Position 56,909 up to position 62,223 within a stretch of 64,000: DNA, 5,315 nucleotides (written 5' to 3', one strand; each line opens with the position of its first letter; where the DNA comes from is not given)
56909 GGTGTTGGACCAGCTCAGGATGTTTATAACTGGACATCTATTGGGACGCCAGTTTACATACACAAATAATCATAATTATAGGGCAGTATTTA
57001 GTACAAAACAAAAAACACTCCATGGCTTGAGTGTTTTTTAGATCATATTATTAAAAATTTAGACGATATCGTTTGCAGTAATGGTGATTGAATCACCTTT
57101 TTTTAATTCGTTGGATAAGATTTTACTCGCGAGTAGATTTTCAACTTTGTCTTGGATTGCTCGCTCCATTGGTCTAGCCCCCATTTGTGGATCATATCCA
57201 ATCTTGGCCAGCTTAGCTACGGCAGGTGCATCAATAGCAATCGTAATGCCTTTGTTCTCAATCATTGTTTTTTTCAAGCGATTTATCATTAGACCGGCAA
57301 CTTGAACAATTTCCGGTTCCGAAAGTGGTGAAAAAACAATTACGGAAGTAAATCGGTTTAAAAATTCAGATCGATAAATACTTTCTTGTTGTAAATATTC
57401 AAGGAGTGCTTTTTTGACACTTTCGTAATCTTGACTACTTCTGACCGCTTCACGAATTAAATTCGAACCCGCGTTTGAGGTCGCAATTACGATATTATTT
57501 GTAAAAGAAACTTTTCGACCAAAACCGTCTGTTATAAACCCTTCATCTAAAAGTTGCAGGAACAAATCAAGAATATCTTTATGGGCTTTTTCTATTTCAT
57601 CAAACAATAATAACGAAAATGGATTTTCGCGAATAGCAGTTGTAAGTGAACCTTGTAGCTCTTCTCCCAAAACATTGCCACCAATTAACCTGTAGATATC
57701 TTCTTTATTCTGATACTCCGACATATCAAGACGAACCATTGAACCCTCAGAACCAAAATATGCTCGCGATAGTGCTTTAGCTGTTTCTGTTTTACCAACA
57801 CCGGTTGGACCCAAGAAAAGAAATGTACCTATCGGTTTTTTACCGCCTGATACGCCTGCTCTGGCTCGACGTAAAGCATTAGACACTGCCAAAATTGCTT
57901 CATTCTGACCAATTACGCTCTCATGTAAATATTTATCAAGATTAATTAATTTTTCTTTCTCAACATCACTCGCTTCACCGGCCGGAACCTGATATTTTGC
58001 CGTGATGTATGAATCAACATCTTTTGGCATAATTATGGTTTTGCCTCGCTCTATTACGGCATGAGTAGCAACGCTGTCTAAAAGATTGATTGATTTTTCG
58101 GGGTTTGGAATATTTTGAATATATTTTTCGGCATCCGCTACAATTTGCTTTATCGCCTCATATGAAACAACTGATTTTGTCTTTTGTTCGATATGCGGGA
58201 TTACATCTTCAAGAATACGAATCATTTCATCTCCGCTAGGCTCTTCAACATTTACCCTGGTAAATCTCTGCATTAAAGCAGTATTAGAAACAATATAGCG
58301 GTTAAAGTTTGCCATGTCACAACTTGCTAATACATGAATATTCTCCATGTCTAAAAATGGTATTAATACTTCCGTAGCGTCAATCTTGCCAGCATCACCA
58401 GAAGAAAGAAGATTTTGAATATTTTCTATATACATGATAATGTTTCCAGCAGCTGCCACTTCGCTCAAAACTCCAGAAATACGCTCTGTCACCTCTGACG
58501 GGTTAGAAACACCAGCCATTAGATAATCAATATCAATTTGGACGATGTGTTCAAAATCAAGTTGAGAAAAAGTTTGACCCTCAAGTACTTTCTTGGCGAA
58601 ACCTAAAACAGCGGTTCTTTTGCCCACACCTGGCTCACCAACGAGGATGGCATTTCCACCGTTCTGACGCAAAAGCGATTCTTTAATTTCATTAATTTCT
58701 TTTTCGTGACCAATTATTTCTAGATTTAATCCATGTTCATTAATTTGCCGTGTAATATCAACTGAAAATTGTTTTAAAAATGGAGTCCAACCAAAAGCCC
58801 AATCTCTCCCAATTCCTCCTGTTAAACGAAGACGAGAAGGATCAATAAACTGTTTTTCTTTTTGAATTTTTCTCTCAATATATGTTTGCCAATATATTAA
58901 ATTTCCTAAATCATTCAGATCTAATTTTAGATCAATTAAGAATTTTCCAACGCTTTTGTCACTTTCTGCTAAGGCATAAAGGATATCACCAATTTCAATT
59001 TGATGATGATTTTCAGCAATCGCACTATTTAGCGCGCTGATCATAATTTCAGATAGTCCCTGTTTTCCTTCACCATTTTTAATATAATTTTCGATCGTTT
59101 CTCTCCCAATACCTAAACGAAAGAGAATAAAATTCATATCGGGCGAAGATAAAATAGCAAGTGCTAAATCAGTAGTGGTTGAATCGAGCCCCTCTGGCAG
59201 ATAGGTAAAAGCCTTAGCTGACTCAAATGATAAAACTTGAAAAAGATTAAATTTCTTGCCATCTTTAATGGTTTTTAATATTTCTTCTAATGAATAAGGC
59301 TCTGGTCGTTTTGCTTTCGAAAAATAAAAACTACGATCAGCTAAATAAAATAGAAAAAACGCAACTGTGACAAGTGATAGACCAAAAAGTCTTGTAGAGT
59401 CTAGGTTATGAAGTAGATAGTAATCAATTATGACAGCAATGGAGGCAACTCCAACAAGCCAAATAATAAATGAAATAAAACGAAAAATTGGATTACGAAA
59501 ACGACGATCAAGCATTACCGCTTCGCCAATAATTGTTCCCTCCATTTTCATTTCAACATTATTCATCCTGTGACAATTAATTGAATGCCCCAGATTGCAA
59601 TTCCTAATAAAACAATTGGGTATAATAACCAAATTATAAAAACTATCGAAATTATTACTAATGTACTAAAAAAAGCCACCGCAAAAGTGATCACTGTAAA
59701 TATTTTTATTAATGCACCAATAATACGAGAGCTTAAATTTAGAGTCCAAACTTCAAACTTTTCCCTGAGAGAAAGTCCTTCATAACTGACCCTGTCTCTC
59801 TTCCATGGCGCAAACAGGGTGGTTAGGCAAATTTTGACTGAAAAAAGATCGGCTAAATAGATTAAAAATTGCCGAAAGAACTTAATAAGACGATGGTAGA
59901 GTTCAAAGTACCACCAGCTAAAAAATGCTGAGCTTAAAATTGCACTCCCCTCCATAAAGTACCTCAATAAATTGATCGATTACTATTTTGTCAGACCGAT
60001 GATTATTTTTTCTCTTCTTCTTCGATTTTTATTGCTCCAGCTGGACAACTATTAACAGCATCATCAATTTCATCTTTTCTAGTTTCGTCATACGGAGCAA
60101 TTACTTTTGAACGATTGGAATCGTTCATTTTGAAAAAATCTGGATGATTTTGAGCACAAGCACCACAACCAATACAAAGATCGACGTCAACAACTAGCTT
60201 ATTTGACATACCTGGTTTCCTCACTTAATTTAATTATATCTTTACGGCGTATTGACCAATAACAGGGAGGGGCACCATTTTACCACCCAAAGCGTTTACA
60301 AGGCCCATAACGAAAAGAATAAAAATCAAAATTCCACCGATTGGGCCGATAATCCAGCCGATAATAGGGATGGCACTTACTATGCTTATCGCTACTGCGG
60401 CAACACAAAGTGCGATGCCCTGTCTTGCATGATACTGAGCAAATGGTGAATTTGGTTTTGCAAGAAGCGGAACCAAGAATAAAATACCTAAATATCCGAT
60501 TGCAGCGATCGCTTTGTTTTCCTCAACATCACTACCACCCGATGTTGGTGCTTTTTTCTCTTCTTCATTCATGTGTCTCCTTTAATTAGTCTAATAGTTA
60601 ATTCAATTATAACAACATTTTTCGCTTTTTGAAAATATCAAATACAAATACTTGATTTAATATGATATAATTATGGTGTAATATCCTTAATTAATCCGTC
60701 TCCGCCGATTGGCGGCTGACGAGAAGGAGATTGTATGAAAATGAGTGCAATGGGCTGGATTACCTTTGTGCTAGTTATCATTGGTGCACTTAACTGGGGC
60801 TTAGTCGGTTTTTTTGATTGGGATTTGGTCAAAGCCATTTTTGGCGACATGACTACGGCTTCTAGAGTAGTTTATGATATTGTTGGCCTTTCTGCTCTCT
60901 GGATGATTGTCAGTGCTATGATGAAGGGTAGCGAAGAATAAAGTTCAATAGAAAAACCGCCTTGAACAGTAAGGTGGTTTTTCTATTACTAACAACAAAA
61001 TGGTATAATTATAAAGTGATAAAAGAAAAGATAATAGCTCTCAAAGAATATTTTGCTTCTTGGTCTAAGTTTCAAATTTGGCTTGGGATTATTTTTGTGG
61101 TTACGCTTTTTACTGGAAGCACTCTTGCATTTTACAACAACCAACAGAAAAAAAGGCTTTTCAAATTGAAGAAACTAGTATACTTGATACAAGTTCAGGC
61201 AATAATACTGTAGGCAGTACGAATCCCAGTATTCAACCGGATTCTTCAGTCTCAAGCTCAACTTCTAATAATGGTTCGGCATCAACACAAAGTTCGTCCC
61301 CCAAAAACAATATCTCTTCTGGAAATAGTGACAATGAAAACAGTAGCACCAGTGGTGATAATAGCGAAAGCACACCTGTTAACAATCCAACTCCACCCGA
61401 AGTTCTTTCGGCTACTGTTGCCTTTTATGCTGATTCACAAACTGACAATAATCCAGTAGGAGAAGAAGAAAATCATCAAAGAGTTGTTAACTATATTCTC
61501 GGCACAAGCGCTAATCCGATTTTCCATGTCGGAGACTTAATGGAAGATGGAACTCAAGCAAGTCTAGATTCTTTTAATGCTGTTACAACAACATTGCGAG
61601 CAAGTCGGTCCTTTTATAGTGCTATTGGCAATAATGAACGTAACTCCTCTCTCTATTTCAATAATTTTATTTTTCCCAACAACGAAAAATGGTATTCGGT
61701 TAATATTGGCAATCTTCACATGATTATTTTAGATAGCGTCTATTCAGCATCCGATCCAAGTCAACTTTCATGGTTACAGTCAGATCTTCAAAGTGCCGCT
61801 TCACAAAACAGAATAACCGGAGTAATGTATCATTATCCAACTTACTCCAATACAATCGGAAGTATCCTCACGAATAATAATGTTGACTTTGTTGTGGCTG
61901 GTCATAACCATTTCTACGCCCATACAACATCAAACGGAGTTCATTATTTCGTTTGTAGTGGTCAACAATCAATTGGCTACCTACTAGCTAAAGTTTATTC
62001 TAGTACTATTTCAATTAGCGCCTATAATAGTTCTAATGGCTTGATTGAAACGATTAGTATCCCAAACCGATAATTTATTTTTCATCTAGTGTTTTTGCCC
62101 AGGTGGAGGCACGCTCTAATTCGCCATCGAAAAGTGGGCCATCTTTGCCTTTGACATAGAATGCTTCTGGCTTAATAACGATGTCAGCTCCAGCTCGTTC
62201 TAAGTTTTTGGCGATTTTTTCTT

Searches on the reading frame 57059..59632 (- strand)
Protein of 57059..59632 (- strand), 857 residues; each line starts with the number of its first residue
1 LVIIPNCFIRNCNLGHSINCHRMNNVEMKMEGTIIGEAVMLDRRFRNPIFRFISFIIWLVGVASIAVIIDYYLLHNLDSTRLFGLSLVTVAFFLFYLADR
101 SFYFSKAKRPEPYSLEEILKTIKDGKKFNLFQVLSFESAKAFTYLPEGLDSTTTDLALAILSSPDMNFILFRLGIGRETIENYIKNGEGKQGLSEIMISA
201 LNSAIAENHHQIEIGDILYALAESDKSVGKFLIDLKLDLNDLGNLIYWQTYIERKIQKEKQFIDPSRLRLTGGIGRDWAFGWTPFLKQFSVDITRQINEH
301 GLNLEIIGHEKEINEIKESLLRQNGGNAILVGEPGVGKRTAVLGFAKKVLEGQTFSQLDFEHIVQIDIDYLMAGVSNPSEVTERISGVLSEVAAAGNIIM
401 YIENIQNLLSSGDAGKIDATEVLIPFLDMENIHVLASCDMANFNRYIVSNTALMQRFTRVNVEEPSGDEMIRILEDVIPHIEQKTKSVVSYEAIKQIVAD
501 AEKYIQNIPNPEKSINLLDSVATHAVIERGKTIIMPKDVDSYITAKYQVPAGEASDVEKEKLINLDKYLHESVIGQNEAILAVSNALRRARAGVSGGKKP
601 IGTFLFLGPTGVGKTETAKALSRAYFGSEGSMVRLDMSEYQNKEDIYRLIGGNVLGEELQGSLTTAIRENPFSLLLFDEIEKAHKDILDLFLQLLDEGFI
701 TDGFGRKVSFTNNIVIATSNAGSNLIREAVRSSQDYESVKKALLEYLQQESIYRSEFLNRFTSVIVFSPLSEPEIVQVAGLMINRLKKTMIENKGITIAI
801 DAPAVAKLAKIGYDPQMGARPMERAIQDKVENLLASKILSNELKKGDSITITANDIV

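Call 22: search_protein_families(library=ncbifam, proteins=[window:57059-59632:-], max_evalue=0.00001)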
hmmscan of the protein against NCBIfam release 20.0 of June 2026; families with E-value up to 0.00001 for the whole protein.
window:57059-59632:- (857 aa): 9 families
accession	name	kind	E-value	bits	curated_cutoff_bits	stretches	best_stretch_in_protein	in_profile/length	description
TIGR03346.1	chaperone_ClpB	equivalog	8.6e-139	464.4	1232.1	2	537-855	531-847/853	ATP-dependent chaperone ClpB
TIGR02639.1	ClpA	equivalog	2.8e-129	432.5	993.15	1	190-852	79-733/734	ATP-dependent Clp protease ATP-binding subunit ClpA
NF008118.0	PRK10865.1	equivalog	8.9e-127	424.2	1417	2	548-855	545-850/857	ATP-dependent chaperone ClpB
NF033607.0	disagg_AAA_ClpG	exception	2e-116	390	1900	2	538-851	559-874/932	AAA family protein disaggregase ClpG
TIGR03345.1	VI_ClpV1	equivalog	9e-113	378.2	884.95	2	543-846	538-843/852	type VI secretion system ATPase TssH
NF033606.1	heat_AAA_ClpK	exception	1.8e-112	377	1900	2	545-852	587-897/949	heat shock survival AAA family ATPase ClpK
NF008263.0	PRK11034.1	equivalog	5.1e-99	332.2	1350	1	288-853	171-735/758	ATP-dependent Clp protease ATP-binding subunit ClpA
NF001679.0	PRK00440.1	equivalog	6.9e-08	31.9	303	0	598-681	36-113/322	replication factor C small subunit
NF003229.0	PRK04195.1-5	equivalog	7.5e-06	24.9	280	0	602-682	45-114/413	replication factor C large subunit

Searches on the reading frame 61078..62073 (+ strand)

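Call 57: search_protein_families(library=pfam, proteins=[window:61078-62073:+], max_evalue=0.0001)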
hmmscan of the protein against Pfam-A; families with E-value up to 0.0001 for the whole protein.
window:61078-62073:+ (331 aa): 1 family
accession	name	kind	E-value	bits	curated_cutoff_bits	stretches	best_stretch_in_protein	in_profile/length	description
PF00149.33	Metallophos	-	2.3e-07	31.9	21.5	1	114-279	3-190/191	Calcineurin-like phosphoesterase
